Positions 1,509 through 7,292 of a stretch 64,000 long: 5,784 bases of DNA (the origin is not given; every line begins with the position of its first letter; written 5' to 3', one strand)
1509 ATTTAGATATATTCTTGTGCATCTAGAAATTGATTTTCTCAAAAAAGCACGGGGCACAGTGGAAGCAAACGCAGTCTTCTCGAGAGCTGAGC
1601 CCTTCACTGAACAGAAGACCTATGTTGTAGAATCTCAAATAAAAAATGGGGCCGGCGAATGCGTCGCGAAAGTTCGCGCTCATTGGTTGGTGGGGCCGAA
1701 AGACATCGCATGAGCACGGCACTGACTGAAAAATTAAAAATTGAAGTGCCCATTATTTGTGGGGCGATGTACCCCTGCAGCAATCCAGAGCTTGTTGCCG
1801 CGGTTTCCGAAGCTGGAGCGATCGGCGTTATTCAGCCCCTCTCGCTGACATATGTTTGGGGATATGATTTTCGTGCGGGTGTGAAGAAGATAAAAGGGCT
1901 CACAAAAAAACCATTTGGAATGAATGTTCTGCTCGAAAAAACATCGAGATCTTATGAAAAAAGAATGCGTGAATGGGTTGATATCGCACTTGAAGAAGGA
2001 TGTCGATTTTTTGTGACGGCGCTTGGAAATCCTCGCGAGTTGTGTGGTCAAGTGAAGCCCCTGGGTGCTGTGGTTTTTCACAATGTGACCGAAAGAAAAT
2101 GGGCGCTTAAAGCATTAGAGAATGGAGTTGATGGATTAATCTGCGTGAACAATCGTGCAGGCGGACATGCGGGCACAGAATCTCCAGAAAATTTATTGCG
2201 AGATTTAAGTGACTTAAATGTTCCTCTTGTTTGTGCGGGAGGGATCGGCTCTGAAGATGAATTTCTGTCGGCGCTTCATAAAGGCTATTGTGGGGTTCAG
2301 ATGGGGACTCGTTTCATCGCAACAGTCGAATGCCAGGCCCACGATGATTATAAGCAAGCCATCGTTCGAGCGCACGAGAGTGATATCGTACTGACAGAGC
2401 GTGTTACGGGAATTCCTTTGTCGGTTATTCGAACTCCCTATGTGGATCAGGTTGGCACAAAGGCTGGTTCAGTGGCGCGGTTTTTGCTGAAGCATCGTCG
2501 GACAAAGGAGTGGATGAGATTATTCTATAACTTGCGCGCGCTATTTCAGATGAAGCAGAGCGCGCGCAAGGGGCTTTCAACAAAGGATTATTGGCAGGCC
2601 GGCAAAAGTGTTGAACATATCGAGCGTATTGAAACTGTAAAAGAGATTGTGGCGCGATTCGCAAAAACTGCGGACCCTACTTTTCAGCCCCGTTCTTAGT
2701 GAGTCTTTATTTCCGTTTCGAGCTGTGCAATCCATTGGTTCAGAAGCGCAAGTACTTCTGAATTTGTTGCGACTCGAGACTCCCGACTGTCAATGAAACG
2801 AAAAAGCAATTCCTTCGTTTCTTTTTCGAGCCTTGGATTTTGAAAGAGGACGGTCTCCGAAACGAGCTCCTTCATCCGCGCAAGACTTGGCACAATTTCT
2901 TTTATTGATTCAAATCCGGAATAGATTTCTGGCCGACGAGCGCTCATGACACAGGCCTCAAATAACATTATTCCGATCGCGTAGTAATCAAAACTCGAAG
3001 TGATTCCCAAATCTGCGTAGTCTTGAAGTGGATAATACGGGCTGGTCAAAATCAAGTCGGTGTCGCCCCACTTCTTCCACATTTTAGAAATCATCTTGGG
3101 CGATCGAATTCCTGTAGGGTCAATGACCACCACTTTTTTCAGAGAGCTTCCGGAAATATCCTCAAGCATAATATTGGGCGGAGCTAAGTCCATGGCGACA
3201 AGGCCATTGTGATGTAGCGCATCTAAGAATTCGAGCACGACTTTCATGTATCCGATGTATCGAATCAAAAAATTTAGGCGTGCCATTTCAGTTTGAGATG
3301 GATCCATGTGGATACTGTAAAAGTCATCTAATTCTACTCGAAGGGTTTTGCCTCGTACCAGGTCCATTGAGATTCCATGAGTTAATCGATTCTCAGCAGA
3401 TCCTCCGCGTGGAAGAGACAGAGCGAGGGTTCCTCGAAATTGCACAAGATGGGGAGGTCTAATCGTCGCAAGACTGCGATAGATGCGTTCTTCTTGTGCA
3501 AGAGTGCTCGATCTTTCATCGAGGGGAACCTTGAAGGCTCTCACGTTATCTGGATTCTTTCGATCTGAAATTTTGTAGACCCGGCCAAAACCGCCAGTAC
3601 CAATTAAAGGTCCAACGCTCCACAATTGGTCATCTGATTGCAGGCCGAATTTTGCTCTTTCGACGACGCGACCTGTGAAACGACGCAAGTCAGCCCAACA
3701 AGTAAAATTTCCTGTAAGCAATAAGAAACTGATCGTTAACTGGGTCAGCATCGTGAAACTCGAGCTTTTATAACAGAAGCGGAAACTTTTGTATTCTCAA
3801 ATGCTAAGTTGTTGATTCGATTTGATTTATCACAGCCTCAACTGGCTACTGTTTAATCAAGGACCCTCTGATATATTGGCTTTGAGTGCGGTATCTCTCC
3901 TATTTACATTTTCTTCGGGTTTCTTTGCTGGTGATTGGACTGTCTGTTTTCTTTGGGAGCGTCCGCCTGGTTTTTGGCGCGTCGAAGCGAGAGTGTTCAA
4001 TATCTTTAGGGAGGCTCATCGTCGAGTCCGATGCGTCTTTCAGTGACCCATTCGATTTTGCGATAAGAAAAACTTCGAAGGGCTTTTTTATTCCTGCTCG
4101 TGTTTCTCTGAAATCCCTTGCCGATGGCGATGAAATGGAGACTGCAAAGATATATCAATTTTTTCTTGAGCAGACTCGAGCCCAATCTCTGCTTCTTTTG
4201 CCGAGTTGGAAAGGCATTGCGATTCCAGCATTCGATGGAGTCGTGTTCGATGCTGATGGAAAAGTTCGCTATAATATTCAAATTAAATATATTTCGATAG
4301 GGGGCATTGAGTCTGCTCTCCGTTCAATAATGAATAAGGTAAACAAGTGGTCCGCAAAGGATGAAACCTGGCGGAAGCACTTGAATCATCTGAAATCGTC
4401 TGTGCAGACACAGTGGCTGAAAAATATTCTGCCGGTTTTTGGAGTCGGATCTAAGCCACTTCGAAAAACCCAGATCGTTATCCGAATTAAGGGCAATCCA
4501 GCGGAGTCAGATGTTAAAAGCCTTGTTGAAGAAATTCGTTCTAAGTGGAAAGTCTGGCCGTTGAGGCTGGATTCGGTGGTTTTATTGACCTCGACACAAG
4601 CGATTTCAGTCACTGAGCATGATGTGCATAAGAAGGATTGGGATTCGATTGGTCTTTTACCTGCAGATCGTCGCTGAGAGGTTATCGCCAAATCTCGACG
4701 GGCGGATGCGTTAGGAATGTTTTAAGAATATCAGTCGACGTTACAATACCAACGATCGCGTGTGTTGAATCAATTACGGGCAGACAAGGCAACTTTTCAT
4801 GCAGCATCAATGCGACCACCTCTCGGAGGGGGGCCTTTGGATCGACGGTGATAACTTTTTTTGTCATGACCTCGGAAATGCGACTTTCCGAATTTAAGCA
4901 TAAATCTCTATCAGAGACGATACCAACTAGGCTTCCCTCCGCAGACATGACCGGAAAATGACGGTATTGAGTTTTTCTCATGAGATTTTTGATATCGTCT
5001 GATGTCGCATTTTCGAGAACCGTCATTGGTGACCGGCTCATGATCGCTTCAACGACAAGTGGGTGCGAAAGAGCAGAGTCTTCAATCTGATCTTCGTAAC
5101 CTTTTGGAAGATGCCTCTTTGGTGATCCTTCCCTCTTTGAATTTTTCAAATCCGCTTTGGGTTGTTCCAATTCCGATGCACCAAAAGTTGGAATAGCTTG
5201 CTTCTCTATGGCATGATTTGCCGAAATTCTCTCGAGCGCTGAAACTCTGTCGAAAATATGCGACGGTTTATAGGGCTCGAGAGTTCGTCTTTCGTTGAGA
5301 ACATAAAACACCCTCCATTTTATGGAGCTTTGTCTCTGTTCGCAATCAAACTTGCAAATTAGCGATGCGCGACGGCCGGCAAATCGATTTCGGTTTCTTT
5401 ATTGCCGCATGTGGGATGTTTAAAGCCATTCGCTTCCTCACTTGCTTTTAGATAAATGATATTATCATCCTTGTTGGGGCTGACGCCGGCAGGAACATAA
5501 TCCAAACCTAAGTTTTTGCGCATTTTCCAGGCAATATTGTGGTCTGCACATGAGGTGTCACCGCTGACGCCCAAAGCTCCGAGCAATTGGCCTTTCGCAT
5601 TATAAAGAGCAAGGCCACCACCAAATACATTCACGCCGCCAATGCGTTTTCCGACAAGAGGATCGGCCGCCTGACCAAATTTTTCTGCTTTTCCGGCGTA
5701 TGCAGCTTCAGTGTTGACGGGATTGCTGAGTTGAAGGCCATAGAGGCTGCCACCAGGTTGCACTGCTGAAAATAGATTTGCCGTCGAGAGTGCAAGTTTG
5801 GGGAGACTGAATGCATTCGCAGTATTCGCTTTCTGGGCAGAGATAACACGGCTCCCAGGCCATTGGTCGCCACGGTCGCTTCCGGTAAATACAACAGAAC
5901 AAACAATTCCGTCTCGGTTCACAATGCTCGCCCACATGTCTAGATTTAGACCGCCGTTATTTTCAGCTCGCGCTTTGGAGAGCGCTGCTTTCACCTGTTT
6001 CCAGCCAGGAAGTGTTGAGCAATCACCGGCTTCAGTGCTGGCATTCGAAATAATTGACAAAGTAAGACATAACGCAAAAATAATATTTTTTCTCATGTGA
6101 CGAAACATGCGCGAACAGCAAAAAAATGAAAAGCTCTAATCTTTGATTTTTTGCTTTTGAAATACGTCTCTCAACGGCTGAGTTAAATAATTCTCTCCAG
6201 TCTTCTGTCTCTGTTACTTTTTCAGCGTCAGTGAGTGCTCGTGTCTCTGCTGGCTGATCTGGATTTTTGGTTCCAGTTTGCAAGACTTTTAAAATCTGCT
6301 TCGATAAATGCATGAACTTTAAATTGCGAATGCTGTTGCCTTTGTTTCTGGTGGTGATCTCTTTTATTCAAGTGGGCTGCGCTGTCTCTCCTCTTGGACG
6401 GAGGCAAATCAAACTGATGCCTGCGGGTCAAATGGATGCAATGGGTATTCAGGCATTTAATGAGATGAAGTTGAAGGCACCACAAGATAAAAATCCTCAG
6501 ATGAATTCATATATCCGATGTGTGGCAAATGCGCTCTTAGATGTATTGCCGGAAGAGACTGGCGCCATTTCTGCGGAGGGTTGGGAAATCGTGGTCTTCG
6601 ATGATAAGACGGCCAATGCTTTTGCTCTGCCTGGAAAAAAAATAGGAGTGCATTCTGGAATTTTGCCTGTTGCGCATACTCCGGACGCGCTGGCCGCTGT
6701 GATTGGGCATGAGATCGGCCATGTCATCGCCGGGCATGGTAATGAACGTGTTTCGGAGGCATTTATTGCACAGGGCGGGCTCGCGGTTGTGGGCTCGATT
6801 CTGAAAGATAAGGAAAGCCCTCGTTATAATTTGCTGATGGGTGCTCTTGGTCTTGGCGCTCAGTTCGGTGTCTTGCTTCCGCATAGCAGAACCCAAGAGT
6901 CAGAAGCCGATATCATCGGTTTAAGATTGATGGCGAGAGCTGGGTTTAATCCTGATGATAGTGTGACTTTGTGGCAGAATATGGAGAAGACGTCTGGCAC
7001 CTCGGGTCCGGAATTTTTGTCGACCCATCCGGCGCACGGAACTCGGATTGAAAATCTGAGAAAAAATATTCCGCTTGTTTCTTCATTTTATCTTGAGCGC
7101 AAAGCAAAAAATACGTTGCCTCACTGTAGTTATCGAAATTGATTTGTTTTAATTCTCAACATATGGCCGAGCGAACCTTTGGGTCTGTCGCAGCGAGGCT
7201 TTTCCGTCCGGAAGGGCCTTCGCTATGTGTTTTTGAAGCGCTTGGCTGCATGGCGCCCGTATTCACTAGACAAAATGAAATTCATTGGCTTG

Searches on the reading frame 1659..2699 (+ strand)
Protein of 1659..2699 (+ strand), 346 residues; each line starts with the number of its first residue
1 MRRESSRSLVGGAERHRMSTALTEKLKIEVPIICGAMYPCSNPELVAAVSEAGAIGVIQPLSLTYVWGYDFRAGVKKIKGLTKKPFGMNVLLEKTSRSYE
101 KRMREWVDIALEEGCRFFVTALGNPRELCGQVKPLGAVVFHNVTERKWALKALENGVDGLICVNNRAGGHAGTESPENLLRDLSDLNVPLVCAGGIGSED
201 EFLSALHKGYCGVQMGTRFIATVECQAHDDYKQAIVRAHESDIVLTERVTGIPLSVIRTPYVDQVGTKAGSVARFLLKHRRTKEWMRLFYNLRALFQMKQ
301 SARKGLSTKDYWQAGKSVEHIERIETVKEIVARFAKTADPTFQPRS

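Call 86: search_protein_families(library=pfam, proteins=[window:1659-2699:+], max_evalue=0.001)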
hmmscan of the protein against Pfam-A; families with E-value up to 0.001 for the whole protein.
window:1659-2699:+ (346 aa): 2 families
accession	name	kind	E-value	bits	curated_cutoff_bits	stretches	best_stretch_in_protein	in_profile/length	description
PF03060.21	NMO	-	5.4e-43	148.1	28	1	20-333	2-327/331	Nitronate monooxygenase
PF00478.31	IMPDH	-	2.9e-06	26.9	25.6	1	15-59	20-64/345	IMP dehydrogenase / GMP reductase domain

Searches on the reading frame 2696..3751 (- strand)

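Call 86: search_protein_families(library=pfam, proteins=[window:2696-3751:-], max_evalue=0.001)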
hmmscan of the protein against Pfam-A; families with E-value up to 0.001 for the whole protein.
window:2696-3751:- (351 aa): 1 family
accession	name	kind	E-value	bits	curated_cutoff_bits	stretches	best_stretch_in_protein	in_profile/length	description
PF00069.31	Pkinase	-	3.5e-09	36.9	31.7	1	46-325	3-249/263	Protein kinase domain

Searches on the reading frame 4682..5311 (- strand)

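Call 86: search_protein_families(library=pfam, proteins=[window:4682-5311:-], max_evalue=0.001)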
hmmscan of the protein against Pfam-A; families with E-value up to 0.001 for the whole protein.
window:4682-5311:- (209 aa): 1 family
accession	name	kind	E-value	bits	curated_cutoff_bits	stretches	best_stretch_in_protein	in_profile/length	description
PF00571.33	CBS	-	1.9e-28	98.9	24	2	145-198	1-54/57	CBS domain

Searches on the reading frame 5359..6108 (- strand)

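Call 86: search_protein_families(library=pfam, proteins=[window:5359-6108:-], max_evalue=0.001)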
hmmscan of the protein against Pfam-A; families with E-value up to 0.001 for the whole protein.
window:5359-6108:- (249 aa): 1 family
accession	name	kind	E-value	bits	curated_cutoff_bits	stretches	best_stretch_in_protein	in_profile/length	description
PF03928.20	HbpS-like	-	7.7e-13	49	25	1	36-194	7-124/128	Haem degrading protein HbpS-like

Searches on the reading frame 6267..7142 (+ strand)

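Call 86: search_protein_families(library=pfam, proteins=[window:6267-7142:+], max_evalue=0.001)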
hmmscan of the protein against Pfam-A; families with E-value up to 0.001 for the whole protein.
window:6267-7142:+ (291 aa): 1 family
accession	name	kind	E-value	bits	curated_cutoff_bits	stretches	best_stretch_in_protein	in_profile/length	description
PF01435.24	Peptidase_M48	-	7.2e-37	127.5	20.3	1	91-266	15-184/186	Peptidase family M48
